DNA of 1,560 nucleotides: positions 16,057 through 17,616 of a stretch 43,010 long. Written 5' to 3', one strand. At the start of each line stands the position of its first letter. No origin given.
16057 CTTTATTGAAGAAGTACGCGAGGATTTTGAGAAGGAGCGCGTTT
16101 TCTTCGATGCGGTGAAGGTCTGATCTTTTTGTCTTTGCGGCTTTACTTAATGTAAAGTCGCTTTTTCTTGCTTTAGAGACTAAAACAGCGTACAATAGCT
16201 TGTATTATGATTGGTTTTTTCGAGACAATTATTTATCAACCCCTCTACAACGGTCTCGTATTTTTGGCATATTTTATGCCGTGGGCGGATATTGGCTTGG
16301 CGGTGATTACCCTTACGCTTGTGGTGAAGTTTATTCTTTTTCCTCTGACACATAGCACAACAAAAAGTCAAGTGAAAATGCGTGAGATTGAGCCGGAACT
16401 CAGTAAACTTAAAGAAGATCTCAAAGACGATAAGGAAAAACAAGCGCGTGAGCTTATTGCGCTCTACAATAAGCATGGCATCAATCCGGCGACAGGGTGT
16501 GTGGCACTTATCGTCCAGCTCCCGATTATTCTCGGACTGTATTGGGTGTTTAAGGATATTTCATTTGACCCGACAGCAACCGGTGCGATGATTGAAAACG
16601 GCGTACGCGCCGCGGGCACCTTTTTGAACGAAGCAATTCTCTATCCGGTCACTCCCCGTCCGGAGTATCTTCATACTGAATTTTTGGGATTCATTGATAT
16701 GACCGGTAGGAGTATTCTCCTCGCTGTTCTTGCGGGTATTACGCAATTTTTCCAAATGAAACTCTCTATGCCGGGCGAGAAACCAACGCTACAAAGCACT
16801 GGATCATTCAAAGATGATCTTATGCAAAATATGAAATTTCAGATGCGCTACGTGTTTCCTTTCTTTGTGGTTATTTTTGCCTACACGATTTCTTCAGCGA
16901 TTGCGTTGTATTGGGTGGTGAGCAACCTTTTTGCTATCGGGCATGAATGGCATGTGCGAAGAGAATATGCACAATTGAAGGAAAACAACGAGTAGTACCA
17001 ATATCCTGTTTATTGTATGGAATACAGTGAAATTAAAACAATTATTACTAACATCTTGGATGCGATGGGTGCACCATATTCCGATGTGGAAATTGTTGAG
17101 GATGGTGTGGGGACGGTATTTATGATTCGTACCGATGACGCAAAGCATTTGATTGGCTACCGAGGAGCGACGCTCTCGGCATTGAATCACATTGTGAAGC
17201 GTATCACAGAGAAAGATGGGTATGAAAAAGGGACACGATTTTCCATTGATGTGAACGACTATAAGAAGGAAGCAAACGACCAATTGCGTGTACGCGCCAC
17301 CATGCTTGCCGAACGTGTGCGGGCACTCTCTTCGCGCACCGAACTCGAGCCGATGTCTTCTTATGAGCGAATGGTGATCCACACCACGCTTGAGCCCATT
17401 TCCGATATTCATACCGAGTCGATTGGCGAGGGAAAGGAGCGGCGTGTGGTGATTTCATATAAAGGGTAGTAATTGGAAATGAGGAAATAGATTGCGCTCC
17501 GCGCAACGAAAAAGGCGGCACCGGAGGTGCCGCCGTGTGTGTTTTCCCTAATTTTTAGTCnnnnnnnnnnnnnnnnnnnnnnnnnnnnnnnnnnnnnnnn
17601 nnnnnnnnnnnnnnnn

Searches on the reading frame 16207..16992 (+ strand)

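Call 87: search_protein_families(library=pfam, proteins=[window:16207-16992:+], max_evalue=0.001)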
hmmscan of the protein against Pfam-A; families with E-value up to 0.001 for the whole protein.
window:16207-16992:+ (262 aa): 1 family
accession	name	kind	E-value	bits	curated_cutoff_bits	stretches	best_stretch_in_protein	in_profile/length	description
PF02096.25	60KD_IMP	-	3.7e-46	157.5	35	1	30-251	2-162/163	60Kd inner membrane protein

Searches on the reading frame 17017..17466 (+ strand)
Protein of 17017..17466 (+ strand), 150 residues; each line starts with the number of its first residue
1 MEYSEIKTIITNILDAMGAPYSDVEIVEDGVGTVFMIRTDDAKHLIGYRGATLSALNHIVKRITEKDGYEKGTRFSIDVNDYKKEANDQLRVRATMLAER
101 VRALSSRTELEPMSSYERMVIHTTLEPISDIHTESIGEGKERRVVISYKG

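Call 87: search_protein_families(library=pfam, proteins=[window:17017-17466:+], max_evalue=0.001)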
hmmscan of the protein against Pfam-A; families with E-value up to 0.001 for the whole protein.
window:17017-17466:+ (150 aa): 2 families
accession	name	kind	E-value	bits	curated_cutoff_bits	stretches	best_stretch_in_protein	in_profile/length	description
PF01424.28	R3H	-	2.4e-15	56.7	26.8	1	94-147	7-59/60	R3H domain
PF13083.13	KH_KhpA-B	-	4.7e-06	26.9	32.1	1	6-68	4-66/73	KhpA/KhpB, KH domain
